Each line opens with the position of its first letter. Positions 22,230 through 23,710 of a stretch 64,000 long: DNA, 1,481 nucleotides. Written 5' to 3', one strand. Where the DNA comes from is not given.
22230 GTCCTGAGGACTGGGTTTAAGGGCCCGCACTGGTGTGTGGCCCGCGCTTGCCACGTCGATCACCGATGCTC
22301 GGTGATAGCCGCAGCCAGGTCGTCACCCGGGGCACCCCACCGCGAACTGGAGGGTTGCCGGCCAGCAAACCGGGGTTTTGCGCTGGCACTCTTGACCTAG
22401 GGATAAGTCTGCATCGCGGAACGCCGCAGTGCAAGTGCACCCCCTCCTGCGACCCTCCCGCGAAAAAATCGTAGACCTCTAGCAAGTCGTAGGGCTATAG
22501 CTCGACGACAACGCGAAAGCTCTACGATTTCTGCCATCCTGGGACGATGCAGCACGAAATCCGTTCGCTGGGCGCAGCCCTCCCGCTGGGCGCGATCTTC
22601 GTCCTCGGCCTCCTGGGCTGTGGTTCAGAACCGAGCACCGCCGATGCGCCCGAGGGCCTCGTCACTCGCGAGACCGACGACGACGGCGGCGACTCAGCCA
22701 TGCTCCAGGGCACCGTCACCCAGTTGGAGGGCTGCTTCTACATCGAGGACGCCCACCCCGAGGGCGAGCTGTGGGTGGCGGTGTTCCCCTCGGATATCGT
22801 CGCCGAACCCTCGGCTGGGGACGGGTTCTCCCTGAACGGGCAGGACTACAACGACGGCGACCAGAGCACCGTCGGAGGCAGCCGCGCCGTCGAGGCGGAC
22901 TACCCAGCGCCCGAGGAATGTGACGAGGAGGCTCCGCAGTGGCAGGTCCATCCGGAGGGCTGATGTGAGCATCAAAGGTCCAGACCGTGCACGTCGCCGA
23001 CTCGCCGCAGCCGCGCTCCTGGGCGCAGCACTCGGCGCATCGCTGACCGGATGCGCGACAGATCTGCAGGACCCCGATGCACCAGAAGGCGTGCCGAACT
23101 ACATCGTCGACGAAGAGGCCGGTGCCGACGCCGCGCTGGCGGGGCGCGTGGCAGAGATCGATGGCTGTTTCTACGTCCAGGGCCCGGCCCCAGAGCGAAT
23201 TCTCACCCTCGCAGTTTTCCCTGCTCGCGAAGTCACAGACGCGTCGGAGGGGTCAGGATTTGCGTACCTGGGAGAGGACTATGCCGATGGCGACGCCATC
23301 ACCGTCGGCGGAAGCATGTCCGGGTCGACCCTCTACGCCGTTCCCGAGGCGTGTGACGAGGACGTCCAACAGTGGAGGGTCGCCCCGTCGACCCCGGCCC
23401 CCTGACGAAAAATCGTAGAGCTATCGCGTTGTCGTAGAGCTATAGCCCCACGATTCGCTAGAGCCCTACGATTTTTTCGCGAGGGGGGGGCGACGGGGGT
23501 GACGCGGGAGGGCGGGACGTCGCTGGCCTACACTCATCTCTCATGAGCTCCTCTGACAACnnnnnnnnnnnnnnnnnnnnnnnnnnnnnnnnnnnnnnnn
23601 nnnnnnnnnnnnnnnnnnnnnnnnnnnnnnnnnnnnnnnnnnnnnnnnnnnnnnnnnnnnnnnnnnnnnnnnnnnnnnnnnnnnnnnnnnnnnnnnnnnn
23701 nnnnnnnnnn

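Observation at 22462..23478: Two copies of the palindromic element bracket a two-gene paralogous lipoprotein cassette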

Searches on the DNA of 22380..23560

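Call 96: search_rna_families(source=window, start=22380, end=23560, threshold=evalue, max_evalue=1)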
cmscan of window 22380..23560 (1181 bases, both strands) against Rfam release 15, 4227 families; matches with E-value up to 1: 3.
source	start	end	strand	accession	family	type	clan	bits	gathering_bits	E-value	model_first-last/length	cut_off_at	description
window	23398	23487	-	RF03890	mir-B8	Gene; miRNA;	-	24.4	90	0.32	1-67/67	no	mir-B8 microRNA precursor family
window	23408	23460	-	RF01009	mir-M7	Gene; miRNA;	-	22.1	91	0.064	1-67/67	no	mir-M7 microRNA precursor family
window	22487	22527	+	RF01009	mir-M7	Gene; miRNA;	-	18.3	91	0.79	11-57/67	no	mir-M7 microRNA precursor family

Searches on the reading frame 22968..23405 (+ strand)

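Call 21: search_protein_families(library=pfam, proteins=[window:22968-23405:+], max_evalue=0.01)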
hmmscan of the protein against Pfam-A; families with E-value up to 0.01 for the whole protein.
window:22968-23405:+ (145 aa): 0 families

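Call 50: search_protein_families(library=ncbifam, proteins=[window:22968-23405:+], max_evalue=1)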
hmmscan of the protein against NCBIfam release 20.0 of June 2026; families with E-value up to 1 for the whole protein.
window:22968-23405:+ (145 aa): 1 family
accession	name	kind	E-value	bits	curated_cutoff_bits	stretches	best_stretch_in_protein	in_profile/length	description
NF009297.0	PRK12654.1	equivalog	0.1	12.4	116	1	45-94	92-141/151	monovalent cation/H+ antiporter subunit E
